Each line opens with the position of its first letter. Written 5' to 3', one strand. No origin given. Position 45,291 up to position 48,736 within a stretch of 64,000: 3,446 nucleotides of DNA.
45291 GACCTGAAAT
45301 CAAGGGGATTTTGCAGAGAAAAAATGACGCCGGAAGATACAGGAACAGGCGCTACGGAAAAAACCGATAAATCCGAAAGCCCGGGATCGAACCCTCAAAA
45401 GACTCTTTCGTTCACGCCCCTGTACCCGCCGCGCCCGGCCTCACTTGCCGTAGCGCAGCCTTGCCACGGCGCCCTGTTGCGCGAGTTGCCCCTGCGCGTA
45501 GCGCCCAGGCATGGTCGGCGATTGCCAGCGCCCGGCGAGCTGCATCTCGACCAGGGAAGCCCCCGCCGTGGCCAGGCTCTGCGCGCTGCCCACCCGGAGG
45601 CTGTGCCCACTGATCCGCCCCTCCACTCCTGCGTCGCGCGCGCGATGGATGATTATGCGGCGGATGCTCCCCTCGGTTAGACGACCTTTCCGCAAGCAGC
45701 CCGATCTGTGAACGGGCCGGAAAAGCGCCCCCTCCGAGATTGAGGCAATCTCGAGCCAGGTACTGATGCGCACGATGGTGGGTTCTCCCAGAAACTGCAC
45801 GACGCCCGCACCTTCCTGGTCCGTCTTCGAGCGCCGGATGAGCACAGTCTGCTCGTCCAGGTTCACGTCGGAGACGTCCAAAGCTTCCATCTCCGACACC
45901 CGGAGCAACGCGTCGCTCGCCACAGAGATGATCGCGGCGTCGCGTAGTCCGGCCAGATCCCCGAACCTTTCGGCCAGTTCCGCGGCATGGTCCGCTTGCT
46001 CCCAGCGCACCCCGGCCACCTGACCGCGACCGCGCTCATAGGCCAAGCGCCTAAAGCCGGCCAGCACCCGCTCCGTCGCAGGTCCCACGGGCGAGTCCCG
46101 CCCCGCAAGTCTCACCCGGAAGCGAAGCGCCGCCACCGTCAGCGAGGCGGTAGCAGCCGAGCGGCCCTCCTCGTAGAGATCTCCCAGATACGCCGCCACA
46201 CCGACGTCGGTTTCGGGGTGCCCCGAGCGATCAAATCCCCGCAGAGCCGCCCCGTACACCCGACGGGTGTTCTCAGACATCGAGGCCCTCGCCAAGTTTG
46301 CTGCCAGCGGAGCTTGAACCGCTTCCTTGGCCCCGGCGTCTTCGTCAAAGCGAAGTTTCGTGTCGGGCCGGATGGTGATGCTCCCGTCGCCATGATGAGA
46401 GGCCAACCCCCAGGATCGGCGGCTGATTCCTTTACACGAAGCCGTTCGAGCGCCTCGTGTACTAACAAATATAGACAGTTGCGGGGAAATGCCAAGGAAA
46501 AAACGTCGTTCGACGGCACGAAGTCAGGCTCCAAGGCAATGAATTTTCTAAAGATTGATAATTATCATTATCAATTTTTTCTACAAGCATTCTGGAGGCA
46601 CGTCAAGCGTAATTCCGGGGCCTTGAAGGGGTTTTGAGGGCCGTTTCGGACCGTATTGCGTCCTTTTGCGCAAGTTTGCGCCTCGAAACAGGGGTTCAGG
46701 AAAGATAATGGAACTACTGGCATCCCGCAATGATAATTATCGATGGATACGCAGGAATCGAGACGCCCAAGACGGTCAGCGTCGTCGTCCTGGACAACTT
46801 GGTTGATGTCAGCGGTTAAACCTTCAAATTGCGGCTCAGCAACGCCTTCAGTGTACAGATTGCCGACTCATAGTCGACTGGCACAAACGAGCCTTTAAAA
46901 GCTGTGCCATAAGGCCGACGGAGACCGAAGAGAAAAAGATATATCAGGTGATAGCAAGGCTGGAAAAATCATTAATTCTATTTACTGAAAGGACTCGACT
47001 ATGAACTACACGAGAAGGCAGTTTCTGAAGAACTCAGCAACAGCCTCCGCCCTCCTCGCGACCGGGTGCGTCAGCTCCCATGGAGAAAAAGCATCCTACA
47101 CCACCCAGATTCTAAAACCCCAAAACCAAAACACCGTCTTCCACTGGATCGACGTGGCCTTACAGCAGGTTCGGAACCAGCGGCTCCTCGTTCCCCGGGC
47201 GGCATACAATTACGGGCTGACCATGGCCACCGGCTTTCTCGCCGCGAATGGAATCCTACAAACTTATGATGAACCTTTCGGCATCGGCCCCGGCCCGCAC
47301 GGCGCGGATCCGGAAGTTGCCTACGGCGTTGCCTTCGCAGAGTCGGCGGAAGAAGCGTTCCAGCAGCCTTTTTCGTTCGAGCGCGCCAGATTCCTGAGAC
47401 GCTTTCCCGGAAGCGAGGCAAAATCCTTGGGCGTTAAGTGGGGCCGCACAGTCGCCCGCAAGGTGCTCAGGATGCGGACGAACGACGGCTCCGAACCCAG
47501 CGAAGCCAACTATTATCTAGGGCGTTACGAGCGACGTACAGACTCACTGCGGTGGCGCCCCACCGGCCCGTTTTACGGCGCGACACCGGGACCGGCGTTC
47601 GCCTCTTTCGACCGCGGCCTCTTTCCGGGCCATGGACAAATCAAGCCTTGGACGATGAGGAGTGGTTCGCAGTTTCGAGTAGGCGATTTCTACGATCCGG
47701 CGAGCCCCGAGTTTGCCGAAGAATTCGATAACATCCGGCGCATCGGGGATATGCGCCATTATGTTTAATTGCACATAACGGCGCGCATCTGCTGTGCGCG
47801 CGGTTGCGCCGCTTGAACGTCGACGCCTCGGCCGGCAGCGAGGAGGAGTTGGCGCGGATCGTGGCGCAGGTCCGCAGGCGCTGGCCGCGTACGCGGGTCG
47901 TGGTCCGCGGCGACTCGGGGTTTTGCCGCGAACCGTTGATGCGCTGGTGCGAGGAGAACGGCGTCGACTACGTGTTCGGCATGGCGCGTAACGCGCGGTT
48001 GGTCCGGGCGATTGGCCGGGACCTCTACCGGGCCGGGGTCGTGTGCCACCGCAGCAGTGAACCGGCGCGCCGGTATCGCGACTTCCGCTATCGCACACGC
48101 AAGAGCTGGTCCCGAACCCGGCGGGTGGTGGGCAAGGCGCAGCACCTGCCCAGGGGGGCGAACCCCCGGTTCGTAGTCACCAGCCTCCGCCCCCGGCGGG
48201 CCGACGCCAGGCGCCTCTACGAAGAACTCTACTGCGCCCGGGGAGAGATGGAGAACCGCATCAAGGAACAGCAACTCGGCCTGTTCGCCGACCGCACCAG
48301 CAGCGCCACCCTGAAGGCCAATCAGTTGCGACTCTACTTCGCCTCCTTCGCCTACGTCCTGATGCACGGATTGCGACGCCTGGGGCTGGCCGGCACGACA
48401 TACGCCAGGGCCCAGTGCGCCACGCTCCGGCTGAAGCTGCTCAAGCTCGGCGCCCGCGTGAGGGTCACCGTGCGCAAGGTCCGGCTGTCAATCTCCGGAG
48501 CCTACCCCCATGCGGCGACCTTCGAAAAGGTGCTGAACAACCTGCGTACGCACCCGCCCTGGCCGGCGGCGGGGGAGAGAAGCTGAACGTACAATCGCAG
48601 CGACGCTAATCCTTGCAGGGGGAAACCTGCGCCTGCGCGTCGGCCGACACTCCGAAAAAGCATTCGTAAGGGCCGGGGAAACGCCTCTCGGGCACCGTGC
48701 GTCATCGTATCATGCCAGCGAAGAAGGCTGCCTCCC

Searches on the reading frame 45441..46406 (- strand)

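Call 43: search_protein_families(library=pfam, proteins=[window:45441-46406:-], max_evalue=0.001)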
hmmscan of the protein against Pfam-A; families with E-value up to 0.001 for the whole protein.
window:45441-46406:- (321 aa): 1 family
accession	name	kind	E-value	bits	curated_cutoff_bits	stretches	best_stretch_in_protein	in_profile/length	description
PF00589.27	Phage_integrase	-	1.3e-16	61.3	27.1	1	150-305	18-167/172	Phage integrase family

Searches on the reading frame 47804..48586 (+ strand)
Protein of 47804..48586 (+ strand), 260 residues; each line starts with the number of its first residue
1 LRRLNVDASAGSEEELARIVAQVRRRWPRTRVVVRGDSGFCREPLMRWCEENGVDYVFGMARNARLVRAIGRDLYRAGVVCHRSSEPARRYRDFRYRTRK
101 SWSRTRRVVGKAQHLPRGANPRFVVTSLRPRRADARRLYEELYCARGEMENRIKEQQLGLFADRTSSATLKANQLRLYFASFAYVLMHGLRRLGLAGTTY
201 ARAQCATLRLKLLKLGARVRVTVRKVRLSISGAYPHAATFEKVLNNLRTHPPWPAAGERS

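Call 88: search_protein_families(library=pfam, proteins=[window:47804-48586:+], max_evalue=0.001)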
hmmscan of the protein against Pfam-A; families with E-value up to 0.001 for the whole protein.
window:47804-48586:+ (260 aa): 2 families
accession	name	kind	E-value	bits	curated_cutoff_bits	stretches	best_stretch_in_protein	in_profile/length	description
PF13701.12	DDE_Tnp_1_4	-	3.7e-82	276.3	34.7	1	2-250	188-433/435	Transposase DDE domain group 1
PF01609.27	DDE_Tnp_1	-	1.7e-14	54.5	23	1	8-186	57-200/200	Transposase DDE domain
